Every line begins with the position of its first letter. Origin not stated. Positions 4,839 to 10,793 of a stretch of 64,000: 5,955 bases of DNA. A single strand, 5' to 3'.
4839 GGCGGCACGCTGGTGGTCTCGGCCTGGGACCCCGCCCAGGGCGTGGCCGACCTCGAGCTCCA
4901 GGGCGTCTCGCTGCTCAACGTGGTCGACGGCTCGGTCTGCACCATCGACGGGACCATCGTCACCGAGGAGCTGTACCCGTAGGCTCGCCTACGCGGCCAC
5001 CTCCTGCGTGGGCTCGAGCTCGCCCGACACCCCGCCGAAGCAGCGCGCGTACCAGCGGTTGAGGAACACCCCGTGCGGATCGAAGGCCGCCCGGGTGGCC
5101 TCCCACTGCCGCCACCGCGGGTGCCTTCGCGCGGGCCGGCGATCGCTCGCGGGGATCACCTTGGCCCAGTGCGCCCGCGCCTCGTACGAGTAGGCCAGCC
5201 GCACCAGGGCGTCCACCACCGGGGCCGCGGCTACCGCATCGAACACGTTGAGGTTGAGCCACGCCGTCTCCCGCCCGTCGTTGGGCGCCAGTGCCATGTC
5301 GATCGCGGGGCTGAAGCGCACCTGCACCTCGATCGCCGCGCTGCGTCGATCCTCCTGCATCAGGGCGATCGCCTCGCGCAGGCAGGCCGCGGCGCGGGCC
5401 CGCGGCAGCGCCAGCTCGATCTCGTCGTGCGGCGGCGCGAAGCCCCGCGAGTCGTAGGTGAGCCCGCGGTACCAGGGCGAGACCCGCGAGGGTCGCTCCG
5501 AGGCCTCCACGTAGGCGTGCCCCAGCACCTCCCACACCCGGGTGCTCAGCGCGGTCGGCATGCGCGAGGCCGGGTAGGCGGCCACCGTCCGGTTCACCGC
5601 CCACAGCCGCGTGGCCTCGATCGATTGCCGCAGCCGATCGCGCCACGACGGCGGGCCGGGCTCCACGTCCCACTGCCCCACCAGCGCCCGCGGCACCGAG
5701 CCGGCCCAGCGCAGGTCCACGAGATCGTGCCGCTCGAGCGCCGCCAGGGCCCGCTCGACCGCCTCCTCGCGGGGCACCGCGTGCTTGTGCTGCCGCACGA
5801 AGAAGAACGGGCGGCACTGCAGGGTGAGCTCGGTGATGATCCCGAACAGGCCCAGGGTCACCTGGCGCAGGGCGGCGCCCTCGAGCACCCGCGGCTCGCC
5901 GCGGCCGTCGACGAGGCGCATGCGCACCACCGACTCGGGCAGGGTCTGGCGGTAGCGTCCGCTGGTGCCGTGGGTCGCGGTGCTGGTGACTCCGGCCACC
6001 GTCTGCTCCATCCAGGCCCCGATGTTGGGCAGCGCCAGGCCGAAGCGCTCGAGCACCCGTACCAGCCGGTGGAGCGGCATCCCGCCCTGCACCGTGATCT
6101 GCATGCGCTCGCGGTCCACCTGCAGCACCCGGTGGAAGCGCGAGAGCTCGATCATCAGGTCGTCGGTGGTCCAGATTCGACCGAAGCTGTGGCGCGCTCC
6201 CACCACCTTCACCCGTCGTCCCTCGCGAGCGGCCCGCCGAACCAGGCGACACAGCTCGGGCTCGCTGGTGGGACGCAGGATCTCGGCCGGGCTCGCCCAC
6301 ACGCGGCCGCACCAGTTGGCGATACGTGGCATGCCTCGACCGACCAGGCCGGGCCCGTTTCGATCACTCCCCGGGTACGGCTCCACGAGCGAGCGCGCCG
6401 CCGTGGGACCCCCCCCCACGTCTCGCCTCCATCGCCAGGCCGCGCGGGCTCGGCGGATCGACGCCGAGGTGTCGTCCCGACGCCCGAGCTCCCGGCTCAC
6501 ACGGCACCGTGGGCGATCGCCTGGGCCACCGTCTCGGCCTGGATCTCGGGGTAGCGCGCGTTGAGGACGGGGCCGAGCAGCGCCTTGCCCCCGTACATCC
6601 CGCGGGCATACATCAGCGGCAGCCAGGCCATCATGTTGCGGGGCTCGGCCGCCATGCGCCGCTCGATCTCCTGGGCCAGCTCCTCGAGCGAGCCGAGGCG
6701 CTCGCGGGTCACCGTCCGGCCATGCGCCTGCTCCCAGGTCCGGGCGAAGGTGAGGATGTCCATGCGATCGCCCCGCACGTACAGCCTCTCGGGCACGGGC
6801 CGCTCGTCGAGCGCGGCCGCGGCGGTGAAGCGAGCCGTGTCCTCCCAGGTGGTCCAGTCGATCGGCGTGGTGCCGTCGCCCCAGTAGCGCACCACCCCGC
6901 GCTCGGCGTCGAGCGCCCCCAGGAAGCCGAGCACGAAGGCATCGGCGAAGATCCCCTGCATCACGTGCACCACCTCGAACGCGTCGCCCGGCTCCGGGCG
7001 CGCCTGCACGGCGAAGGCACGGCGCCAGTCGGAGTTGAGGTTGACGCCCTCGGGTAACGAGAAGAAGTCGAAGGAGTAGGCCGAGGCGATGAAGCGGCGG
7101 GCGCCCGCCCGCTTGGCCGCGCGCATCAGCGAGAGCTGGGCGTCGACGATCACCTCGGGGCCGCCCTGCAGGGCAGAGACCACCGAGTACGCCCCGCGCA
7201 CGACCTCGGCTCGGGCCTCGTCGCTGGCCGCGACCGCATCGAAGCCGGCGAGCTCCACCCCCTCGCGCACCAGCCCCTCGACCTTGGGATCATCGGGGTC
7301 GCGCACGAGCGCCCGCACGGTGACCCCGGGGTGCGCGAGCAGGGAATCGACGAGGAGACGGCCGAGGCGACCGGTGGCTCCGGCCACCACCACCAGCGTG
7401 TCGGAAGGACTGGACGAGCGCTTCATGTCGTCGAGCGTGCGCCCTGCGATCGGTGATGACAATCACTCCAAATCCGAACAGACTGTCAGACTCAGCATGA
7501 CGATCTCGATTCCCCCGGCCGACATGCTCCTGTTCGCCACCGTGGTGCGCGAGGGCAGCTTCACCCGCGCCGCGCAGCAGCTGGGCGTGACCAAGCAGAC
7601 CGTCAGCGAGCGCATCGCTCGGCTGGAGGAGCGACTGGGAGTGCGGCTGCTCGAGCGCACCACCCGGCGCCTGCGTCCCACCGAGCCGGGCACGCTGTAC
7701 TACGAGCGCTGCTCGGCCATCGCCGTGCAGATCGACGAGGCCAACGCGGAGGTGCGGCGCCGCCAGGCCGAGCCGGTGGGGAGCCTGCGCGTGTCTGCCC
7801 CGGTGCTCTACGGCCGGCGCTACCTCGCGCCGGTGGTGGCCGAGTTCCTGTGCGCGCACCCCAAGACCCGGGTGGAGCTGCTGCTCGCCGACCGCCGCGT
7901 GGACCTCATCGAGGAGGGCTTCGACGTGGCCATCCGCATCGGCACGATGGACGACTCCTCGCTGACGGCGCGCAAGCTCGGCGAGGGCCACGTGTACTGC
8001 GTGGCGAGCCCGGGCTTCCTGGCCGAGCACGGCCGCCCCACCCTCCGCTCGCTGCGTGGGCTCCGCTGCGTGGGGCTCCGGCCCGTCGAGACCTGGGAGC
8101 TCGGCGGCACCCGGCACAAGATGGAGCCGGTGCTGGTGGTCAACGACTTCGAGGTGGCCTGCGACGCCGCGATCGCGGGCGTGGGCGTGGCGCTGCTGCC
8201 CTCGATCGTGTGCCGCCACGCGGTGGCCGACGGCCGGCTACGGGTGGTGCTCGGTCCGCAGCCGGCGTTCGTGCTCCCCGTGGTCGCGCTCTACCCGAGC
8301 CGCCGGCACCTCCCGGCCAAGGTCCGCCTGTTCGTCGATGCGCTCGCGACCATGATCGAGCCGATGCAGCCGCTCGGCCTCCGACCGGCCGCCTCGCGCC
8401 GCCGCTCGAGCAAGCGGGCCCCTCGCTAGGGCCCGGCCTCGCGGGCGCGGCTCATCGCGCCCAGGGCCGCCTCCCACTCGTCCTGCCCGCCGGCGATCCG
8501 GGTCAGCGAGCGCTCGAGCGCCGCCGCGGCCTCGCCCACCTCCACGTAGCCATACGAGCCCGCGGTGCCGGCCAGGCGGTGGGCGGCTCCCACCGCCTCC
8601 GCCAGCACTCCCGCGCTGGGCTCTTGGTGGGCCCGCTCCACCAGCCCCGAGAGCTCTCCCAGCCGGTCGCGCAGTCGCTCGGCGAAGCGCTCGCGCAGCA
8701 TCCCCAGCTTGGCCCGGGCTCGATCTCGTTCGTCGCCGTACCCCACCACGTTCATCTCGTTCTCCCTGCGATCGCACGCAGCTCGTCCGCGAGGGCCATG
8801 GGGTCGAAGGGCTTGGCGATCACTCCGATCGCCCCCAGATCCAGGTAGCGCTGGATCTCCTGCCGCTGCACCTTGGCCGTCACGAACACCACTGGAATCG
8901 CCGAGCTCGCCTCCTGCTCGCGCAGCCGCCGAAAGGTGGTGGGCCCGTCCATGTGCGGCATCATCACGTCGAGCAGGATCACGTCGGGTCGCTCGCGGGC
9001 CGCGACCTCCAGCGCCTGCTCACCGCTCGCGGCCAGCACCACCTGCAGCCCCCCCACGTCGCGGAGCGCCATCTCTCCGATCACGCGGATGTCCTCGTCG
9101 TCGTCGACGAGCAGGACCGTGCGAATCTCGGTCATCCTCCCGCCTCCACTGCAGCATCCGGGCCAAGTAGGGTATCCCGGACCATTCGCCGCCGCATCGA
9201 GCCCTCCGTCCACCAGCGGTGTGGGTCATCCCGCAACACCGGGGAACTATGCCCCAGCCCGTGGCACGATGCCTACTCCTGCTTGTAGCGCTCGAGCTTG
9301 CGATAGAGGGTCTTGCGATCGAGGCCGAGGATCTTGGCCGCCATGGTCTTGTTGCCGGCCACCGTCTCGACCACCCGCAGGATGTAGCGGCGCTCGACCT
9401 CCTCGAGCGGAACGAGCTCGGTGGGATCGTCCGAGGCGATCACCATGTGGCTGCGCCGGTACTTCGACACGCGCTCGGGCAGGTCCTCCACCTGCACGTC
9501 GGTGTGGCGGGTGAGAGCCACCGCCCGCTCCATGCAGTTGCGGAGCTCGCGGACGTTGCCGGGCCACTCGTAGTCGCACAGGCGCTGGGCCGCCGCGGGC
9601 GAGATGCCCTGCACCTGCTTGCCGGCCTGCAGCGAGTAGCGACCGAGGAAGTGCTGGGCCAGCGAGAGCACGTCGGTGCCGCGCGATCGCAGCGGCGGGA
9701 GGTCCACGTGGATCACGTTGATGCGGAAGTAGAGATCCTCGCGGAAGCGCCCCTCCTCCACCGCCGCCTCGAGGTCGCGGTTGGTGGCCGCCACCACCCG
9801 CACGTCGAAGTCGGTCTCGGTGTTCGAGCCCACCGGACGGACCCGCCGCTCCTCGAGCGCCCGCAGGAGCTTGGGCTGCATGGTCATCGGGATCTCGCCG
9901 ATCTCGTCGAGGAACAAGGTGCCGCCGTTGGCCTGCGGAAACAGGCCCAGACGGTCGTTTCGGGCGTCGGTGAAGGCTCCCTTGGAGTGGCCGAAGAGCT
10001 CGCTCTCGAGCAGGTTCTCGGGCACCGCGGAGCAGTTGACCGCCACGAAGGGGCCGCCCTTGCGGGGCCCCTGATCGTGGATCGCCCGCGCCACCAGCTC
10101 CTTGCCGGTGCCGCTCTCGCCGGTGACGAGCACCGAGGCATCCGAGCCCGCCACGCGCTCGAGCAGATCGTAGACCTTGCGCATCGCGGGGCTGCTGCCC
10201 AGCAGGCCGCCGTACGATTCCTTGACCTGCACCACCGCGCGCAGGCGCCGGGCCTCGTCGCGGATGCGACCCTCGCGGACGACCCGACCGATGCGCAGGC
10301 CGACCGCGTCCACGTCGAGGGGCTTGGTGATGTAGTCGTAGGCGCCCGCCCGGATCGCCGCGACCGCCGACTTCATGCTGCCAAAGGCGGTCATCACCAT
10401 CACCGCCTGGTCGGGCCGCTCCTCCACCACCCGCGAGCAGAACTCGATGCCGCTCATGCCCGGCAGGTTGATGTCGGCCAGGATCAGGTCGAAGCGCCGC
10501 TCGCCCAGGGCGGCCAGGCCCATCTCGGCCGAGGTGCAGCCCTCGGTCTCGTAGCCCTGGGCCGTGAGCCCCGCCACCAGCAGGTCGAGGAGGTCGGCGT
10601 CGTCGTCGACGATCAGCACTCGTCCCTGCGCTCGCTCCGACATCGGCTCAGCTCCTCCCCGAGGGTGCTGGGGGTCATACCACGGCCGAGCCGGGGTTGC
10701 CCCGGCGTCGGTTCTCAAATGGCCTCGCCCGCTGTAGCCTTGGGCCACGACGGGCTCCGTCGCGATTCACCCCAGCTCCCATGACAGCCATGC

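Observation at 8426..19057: Composite signalling island: Hpt + receiver + sigma-54 activator, divergent from DUF481 outer-membrane protein / PAS-HK / HAMP adenylate cyclase / Ser-Thr kinase / LysM-FecR-beta-barrel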

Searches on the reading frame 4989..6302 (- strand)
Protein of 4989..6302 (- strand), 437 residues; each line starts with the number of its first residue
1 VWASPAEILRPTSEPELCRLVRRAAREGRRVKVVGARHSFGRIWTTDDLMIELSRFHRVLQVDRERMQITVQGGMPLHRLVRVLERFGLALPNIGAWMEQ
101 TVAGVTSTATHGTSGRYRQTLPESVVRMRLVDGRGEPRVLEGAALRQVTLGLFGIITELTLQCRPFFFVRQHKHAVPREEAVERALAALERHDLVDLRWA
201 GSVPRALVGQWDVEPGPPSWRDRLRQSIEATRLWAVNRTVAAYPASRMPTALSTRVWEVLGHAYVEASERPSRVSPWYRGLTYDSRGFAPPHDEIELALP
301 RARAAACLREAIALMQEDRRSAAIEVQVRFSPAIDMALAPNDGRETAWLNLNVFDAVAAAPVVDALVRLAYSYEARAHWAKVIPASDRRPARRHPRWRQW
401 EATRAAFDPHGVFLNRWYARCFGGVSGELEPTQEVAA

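Call 87: search_protein_families(library=pfam, proteins=[window:4989-6302:-], max_evalue=0.0001)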
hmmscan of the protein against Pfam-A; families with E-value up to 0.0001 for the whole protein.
window:4989-6302:- (437 aa): 2 families
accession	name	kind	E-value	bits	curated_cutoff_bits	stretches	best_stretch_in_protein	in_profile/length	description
PF01565.28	FAD_binding_4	-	2.2e-27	95.9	26.4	1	5-137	1-135/139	FAD binding domain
PF04030.19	ALO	-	3.6e-23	83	23.1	1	160-420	2-257/258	D-arabinono-1,4-lactone oxidase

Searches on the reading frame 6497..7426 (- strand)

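Call 87: search_protein_families(library=pfam, proteins=[window:6497-7426:-], max_evalue=0.0001)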
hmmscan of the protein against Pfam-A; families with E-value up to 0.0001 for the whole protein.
window:6497-7426:- (309 aa): 3 families
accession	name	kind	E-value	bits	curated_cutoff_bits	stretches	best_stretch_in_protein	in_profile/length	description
PF05368.20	NmrA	-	2.1e-21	77.2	27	1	10-117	3-107/298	NmrA-like family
PF13460.12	NAD_binding_10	-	4.4e-14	53.2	27.2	1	16-115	1-96/184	NAD(P)H-binding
PF01370.27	Epimerase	-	2.1e-05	24.5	20.9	0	12-113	1-111/240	NAD dependent epimerase/dehydratase family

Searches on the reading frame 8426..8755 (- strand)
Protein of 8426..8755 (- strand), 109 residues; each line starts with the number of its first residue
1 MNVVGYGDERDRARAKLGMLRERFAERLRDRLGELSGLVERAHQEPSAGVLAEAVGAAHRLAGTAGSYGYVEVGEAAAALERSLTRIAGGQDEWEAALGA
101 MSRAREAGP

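Call 7: search_protein_families(library=pfam, proteins=[window:8426-8755:-], max_evalue=0.01)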
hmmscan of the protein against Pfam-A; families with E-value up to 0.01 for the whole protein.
window:8426-8755:- (109 aa): 1 family
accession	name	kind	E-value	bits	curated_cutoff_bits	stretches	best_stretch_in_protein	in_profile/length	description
PF01627.28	Hpt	-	1.5e-08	35.2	24.6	1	20-96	2-70/84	Hpt domain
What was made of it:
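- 8426..8755 (-): Stand-alone Hpt protein (109 aa), motif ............, His59. PF01627 E 1.5e-8, above the cut-off (call 7).
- On Hpt (PF01627), gene 8426-8755: 35.2 bits against 24.6 (call 7)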

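Call 8: search_protein_families(library=ncbifam, proteins=[window:8426-8755:-], max_evalue=0.01)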
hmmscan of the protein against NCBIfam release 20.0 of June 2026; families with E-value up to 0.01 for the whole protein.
window:8426-8755:- (109 aa): 0 families

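Call 51: search_solved_structures(query=A5, max_evalue=1)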
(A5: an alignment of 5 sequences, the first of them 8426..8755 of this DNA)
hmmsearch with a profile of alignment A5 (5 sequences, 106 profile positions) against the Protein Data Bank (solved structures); distinct sequences matched with E-value up to 1: 12.
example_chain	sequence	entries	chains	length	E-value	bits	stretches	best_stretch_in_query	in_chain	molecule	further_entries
6ff6_A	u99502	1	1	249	0.00019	24.8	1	29-83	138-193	BRIC1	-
1tqg_A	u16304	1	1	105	0.018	18.5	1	21-83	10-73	Chemotaxis protein cheA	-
2ld6_A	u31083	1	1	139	0.029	17.8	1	21-83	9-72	Chemotaxis protein CheA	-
9tmp_A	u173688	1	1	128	0.36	14.3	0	17-53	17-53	Soluble cytochrome b562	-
9jyz_1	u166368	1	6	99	0.42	14.1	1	22-92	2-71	Protein 7.3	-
3eeg_A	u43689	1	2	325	0.42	14.1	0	25-56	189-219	2-isopropylmalate synthase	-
2lp4_A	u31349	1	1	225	0.44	14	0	43-83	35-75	Chemotaxis protein CheA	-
9dbd_A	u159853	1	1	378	0.45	14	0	29-61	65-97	Tet4 Variant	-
9dbf_A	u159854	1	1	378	0.45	14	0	29-61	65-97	Tet4 Variant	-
1i5n_A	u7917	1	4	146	0.5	13.8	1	43-83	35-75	CHEMOTAXIS PROTEIN CHEA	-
8c5v_C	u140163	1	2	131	0.55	13.7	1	43-83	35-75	Chemotaxis protein CheA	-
9ibw_A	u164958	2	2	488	0.98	12.9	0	64-100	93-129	Short-wave-sensitive opsin 1,Soluble cytochrome b562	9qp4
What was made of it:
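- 8426..8755 (-): The profile hits CheA P1 in the PDB (call 51).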

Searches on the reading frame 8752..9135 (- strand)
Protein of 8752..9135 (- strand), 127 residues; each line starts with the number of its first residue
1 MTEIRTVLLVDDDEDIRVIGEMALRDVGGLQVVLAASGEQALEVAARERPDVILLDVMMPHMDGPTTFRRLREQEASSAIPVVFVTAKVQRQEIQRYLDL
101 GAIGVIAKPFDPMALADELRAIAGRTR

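Call 7: search_protein_families(library=pfam, proteins=[window:8752-9135:-], max_evalue=0.01)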
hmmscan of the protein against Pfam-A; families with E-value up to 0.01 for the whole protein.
window:8752-9135:- (127 aa): 2 families
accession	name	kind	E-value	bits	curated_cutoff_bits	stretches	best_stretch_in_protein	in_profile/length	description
PF00072.30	Response_reg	-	2.1e-28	99.2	30.2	1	7-119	1-110/111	Response regulator receiver domain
PF23198.2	PDE8A_N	-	4.6e-05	23.8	29.6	1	6-104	11-110/147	PDE8A-like, N-terminal domain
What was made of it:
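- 8752..9135 (-): Single-domain receiver (127 aa); its stop overlaps the Hpt start (ATGA). PF00072 E 2e-28 (call 7).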

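Call 8: search_protein_families(library=ncbifam, proteins=[window:8752-9135:-], max_evalue=0.01)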
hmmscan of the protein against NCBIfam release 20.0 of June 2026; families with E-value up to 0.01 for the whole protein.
window:8752-9135:- (127 aa): 103 families (the best 25 are shown)
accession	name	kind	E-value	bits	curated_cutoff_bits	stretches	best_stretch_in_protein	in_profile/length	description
NF045944.1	ResRegRpaBCyano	equivalog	4.9e-23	81.7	330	1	8-125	1-114/229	response regulator transcription factor RpaB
NF007135.0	PRK09581.1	equivalog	1.3e-22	80.3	474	1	6-121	4-118/457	PleD family two-component system response regulator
NF041733.1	resp_reg_CseB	equivalog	9.9e-22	77.4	350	1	6-126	2-118/228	two-component system response regulator CseB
TIGR02154.1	PhoB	equivalog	4e-21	75.4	296.2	1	5-126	3-123/226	phosphate regulon transcriptional regulator PhoB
NF053854.1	RespRegPhoBBctds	equivalog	8.3e-21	74.4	270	1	7-125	1-117/225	two-component system response regulator PhoB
NF040689.1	MtrAB_MtrA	equivalog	2e-20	73.1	300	1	7-121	1-111/219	MtrAB system response regulator MtrA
NF007005.1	PRK09468.1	equivalog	1.2e-19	70.7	331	1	5-125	4-121/237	osmolarity response regulator transcription factor OmpR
NF008469.0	PRK11361.1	equivalog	1e-18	67.3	714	1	1-124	1-117/461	acetoacetate metabolism transcriptional regulator AtoC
NF011874.0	PRK15347.1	equivalog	1.1e-18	66.7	852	1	7-121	693-808/921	two component system sensor kinase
NF045717.1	DVU0259_DivK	exception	1.9e-18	66.8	160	1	5-118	3-111/117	DVU0259 family response regulator domain-containing protein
TIGR02875.1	spore_0_A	equivalog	3.3e-18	65.9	200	1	7-125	5-124/262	sporulation transcription factor Spo0A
NF008199.0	PRK10955.1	equivalog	9.8e-18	64.9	341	1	6-125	3-117/232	envelope stress response regulator transcription factor CpxR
TIGR02956.1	TMAO_torS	equivalog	1.4e-17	63.1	676.5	1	6-121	703-818/967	TMAO reductase system sensor histidine kinase/response regulator TorS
NF040534.1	resp_reg_YycF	equivalog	2.7e-17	62.8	340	1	6-121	2-113/231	response regulator YycF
NF008318.0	PRK11107.1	equivalog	3.6e-17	61.7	890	1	6-119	669-781/920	two-component sensor histidine kinase BarA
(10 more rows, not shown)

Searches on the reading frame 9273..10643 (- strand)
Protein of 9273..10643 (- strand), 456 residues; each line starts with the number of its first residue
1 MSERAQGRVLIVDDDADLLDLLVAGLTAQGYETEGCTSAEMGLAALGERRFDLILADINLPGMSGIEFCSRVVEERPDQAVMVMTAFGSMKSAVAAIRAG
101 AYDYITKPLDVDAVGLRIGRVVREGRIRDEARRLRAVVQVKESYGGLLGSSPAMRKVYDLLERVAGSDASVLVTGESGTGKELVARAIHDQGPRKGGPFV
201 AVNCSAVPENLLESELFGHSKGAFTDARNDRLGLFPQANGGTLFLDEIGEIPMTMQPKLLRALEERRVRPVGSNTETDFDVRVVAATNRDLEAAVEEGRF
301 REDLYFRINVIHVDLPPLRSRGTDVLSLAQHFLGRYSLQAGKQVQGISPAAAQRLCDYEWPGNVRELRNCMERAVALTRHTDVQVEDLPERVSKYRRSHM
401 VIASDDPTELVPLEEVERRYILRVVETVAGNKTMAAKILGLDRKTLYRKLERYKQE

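Call 7: search_protein_families(library=pfam, proteins=[window:9273-10643:-], max_evalue=0.01)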
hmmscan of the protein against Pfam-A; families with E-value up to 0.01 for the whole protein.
window:9273-10643:- (456 aa): 10 families
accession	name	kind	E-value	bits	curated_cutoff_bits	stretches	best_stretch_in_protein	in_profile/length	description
PF00158.32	Sigma54_activat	-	5.7e-72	241.3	20.2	1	148-313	2-167/168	Sigma-54 interaction domain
PF00072.30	Response_reg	-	4.9e-26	91.5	30.2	1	9-113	1-105/111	Response regulator receiver domain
PF25601.1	AAA_lid_14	-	3.2e-25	88.2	27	1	319-398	1-80/87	AAA+ ATPase lid domain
PF14532.12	Sigma54_activ_2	-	5.6e-23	82.1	25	1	148-318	1-138/138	Sigma-54 interaction domain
PF02954.25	HTH_8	-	6.6e-13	48.6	22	1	413-453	2-42/42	Bacterial regulatory protein, Fis family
PF07728.20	AAA_5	-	6.3e-08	33.2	22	1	171-289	2-123/139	AAA domain (dynein-related subfamily)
PF00004.35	AAA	-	2.2e-06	28.6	21.2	1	171-306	1-129/131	ATPase family associated with various cellular activities (AAA)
PF13191.12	AAA_16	-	1.2e-05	26.4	32.6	1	148-207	3-63/167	AAA ATPase domain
PF01078.27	Mg_chelatase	-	6e-05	23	20.3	0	233-288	100-157/207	Magnesium chelatase, subunit ChlI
PF13551.12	HTH_29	-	0.00013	22.4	28.1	1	431-456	14-39/64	Winged helix-turn helix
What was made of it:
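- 9273..10643 (-): NtrC-type sigma-54 activator (REC-AAA+-HTH_8), with GAFTDA loop. PF00158 241 bits, PF00072, PF02954 (call 7).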

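Call 8: search_protein_families(library=ncbifam, proteins=[window:9273-10643:-], max_evalue=0.01)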
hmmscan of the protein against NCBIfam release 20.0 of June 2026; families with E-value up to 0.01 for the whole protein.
window:9273-10643:- (456 aa): 116 families (the best 25 are shown)
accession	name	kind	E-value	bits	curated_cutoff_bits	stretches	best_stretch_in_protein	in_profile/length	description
NF008469.0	PRK11361.1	equivalog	1.7e-136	455.6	714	1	5-454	3-455/461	acetoacetate metabolism transcriptional regulator AtoC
TIGR01818.1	ntrC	equivalog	1.2e-129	433.1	558.6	1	9-404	1-393/463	nitrogen regulation protein NR(I)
NF007689.0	PRK10365.1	equivalog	6.8e-120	400.8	760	1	8-452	7-441/441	sigma-54-dependent response regulator transcription factor ZraR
TIGR02915.1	PEP_resp_reg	equivalog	9.3e-120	400.5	502.6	1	9-454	1-443/445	PEP-CTERM-box response regulator transcription factor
NF041946.1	LuxO_transreg_Vib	equivalog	7.9e-116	387.6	800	1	12-455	2-462/463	quorum-sensing sigma-54 dependent transcriptional regulator LuxO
NF011695.0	PRK15115.1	equivalog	2e-112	376.2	763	1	3-454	3-437/445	two-component system response regulator GlrR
NF041552.1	TF_PrdR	equivalog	1.5e-110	370.2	795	1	140-454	262-577/577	sigma-54 dependent transcriptional regulator PrdR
NF051870.1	NAssimRespRegNtrX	equivalog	5.9e-108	361.7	600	1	9-451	4-448/452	nitrogen assimilation response regulator NtrX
NF050807.1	TransRegFlbDCaul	equivalog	1.8e-106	356.8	750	1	33-456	27-441/454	sigma-54-dependent transcriptional regulator FlbD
NF008176.1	PRK10923.1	equivalog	4.5e-106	355.2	620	1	6-395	3-388/469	nitrogen regulation protein NR(I)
NF038308.1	RNA_repair_RtcR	equivalog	2.1e-101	340.4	650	1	137-454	172-517/530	RNA repair transcriptional activator RtcR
TIGR01817.1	nifA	equivalog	2.8e-101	339.9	528.85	1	134-419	185-470/534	nif-specific transcriptional activator NifA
NF049963.1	RespRegFlgRCampy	domain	1.9e-99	333.4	750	1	9-454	3-428/429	fla regulon two-component system response regulator FlgR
NF003451.0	PRK05022.1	equivalog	3.2e-96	323.1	476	1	136-452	181-507/512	nitric oxide reductase transcriptional regulator NorR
TIGR02329.1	propionate_PrpR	equivalog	1.7e-91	307.5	499.2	1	133-451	200-525/526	propionate catabolism operon regulatory protein PrpR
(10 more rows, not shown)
